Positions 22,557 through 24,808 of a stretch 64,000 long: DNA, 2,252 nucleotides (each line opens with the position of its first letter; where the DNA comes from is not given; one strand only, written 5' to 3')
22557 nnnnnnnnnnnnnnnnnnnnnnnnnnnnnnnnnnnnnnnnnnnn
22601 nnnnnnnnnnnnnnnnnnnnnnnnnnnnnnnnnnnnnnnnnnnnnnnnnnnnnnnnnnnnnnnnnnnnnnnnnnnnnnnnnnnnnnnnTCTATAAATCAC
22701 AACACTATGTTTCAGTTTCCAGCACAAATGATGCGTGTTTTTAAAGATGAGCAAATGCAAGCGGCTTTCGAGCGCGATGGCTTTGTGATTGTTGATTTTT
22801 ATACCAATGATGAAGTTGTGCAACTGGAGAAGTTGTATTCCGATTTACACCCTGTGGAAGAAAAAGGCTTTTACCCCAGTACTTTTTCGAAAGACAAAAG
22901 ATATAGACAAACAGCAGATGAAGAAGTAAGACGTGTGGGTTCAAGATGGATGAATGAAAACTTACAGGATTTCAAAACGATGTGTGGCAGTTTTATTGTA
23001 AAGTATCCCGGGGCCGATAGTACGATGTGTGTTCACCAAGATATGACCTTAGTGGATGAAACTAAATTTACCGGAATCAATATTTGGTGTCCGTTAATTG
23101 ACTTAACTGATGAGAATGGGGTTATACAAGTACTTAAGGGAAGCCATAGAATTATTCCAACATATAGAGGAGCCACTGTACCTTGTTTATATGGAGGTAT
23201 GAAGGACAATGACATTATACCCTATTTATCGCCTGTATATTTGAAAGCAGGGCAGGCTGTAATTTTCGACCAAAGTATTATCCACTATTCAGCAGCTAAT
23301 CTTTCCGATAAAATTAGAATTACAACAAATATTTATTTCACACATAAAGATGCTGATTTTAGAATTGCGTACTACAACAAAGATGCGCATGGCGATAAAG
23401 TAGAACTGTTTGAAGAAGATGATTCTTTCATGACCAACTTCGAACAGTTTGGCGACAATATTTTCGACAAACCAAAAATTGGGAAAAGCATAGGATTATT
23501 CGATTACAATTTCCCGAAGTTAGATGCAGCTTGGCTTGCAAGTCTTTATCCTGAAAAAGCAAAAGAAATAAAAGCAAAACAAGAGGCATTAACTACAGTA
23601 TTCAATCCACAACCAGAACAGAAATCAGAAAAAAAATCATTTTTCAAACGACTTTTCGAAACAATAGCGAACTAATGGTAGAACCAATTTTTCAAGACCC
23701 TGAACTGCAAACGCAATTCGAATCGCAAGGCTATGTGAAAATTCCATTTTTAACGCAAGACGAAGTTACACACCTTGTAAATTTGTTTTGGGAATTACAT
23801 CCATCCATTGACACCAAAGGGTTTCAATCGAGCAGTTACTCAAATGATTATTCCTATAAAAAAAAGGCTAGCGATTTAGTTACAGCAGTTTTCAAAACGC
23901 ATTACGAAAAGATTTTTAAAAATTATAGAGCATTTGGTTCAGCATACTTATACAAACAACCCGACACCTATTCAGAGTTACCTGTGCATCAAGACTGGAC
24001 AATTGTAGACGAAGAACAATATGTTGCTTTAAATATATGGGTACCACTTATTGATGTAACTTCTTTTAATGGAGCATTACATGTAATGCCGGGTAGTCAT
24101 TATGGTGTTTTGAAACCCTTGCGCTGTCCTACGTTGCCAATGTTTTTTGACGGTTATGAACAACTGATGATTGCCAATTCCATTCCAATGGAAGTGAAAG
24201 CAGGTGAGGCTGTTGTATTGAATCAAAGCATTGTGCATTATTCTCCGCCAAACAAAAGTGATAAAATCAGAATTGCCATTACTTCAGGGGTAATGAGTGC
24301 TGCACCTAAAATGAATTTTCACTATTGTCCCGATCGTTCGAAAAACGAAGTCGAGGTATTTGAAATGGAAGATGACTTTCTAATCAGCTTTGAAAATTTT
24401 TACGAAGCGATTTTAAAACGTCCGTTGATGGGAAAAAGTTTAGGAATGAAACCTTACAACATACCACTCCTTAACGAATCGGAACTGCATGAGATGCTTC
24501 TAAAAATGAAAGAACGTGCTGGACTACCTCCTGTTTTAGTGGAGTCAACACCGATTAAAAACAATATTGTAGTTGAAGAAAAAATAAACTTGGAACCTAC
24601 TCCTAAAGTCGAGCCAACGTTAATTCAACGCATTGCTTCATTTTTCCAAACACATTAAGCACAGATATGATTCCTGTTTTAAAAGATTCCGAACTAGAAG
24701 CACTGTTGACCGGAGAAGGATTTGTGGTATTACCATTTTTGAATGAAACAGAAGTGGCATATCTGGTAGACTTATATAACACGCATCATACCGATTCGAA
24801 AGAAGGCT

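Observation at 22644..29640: Five of the six dioxygenases end in a flexible linker plus a MinD-like amphipathic membrane-targeting tail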

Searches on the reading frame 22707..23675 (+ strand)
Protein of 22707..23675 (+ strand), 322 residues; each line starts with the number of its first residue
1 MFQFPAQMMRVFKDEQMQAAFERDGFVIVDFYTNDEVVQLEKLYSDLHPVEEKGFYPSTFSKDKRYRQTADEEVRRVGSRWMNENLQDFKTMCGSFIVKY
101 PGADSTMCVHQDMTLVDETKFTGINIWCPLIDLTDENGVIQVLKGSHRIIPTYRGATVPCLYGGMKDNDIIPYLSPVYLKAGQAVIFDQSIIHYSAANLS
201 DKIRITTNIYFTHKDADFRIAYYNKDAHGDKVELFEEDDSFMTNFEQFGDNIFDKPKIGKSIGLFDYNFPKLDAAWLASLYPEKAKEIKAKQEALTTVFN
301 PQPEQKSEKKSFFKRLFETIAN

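Call 3: search_protein_families(library=pfam, proteins=[window:22707-23675:+], max_evalue=0.01)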
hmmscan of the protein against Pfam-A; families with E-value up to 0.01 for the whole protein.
window:22707-23675:+ (322 aa): 1 family
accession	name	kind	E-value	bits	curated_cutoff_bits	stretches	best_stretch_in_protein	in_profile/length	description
PF05721.19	PhyH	-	7.1e-18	66.1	22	1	74-205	72-212/213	Phytanoyl-CoA dioxygenase (PhyH)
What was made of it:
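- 22707..23675 (+): PhyH paralog P2 (322 aa). Pfam PF05721, E 7e-18 (call 3).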

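Call 7: search_protein_families(library=ncbifam, proteins=[window:22707-23675:+], max_evalue=0.001)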
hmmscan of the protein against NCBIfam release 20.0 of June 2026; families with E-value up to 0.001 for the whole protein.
window:22707-23675:+ (322 aa): 2 families
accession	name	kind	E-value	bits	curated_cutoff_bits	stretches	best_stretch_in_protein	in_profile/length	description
TIGR04324.1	SpoChoClust_2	subfamily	1.1e-05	25.1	150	1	99-212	102-213/248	sporadic carbohydrate cluster 2OG-Fe(II) oxygenase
TIGR01762.1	chlorin-enz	subfamily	0.0001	21.8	226.3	0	96-148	95-158/288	chlorinating enzyme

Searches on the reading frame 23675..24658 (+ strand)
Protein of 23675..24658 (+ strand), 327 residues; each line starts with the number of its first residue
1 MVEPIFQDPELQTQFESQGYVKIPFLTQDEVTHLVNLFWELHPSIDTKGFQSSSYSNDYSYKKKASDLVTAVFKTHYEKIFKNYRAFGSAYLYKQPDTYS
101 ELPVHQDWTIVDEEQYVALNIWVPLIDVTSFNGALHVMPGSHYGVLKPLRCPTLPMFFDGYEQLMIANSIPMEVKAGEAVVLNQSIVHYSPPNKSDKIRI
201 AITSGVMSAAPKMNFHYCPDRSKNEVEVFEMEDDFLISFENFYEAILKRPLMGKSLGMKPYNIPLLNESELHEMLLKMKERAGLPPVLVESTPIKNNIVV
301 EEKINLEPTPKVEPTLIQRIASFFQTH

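Call 3: search_protein_families(library=pfam, proteins=[window:23675-24658:+], max_evalue=0.01)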
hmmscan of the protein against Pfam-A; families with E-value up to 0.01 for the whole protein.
window:23675-24658:+ (327 aa): 1 family
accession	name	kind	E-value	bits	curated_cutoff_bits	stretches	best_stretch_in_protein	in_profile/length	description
PF05721.19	PhyH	-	3e-20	73.8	22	1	64-201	70-213/213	Phytanoyl-CoA dioxygenase (PhyH)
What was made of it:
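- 23675..24658 (+): PhyH paralog P3 (327 aa). Pfam PF05721, E 3e-20 (call 3).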

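Call 7: search_protein_families(library=ncbifam, proteins=[window:23675-24658:+], max_evalue=0.001)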
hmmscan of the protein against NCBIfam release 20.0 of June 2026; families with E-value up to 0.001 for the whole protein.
window:23675-24658:+ (327 aa): 2 families
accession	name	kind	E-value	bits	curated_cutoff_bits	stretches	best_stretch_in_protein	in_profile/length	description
TIGR01762.1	chlorin-enz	subfamily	7.9e-06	25.4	226.3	0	95-143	109-158/288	chlorinating enzyme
TIGR04324.1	SpoChoClust_2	subfamily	0.00019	21.1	150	1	97-203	106-209/248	sporadic carbohydrate cluster 2OG-Fe(II) oxygenase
